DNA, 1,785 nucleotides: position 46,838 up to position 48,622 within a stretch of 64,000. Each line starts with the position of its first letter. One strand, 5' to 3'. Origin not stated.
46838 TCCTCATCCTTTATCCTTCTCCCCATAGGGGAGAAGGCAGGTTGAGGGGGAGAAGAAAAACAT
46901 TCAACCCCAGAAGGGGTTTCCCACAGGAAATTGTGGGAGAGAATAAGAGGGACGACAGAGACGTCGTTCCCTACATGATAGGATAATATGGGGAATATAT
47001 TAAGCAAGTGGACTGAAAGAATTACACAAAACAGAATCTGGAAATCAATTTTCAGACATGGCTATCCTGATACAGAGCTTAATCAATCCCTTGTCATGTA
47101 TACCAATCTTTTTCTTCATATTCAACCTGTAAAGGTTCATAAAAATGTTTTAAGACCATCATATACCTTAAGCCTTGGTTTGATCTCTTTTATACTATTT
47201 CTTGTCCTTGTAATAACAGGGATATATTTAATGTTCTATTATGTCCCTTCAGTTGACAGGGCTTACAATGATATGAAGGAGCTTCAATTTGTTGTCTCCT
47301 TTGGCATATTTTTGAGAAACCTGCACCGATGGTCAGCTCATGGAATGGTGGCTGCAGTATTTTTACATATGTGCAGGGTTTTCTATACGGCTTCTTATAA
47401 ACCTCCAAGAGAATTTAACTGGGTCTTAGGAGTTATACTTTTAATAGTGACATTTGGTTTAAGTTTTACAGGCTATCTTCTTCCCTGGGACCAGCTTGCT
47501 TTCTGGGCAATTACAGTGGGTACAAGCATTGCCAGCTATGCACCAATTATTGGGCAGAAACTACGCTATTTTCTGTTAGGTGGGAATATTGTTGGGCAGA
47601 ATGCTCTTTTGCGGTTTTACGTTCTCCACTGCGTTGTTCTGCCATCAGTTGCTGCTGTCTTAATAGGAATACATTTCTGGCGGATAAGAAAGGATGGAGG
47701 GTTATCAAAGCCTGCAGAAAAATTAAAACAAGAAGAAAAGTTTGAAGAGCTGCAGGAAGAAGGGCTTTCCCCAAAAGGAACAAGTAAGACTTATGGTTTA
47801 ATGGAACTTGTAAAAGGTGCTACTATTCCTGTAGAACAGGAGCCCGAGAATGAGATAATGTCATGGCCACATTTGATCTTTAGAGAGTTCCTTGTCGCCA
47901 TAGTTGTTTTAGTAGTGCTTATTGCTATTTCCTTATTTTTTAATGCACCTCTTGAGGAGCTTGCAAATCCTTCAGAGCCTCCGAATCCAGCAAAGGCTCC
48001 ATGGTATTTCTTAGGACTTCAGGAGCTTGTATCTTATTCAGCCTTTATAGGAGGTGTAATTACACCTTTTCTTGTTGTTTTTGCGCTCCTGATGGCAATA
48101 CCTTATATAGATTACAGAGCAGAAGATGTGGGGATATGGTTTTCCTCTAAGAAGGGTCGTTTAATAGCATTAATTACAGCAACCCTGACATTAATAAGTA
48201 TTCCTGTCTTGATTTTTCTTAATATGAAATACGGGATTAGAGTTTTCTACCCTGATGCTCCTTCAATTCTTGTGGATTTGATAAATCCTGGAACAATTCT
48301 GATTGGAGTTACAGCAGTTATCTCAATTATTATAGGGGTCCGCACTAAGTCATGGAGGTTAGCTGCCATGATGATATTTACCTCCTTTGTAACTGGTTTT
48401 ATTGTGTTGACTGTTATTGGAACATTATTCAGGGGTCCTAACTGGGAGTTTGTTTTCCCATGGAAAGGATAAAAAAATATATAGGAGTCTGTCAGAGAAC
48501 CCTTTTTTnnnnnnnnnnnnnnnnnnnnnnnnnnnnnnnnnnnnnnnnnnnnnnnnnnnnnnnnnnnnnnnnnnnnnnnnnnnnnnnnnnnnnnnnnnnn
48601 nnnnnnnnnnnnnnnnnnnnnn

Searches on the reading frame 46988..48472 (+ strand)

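Call 3: search_protein_families(library=pfam, proteins=[window:46988-48472:+], max_evalue=0.01)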
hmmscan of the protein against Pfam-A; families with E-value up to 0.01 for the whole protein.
window:46988-48472:+ (494 aa): 3 families
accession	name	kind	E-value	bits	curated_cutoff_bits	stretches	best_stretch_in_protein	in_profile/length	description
PF00033.24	Cytochrome_B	-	2.7e-43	148.5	27.2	1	59-236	12-188/189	Cytochrome b/b6/petB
PF13631.11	Cytochrom_B_N_2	-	9.1e-43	146.6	27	1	120-321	3-165/169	Cytochrome b(N-terminal)/b6/petB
PF14358.11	DUF4405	-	2.2e-07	31.7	26.7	1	64-128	3-62/66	Domain of unknown function (DUF4405)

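Call 59: search_protein_families(library=ncbifam, proteins=[window:46988-48472:+], max_evalue=0.00001)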
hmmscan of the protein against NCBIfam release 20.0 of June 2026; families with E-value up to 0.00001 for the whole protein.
window:46988-48472:+ (494 aa): 5 families
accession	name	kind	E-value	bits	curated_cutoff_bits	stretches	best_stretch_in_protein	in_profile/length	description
NF040969.1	cytb_ExtP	equivalog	1.8e-81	272.9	290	1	37-240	1-204/205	selenite/tellurite reduction operon b-type cytochrome ExtP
NF002990.0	PRK03735.1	subfamily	1.5e-57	195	325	1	57-237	38-218/223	cytochrome b6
NF050120.1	bc1_QcrB_actin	exception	7.5e-35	120.7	500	1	52-231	17-213/458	cytochrome bc1 complex cytochrome b subunit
NF041076.1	cyt_b_SoxC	equivalog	1e-24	87.3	740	1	68-237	35-199/542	proton pump complex cytochrome B SoxC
NF040970.1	memb_ExtQ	equivalog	1.2e-19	70.9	150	1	291-412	3-120/134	selenite/tellurite reduction operon b-type cytochrome membrane protein ExtQ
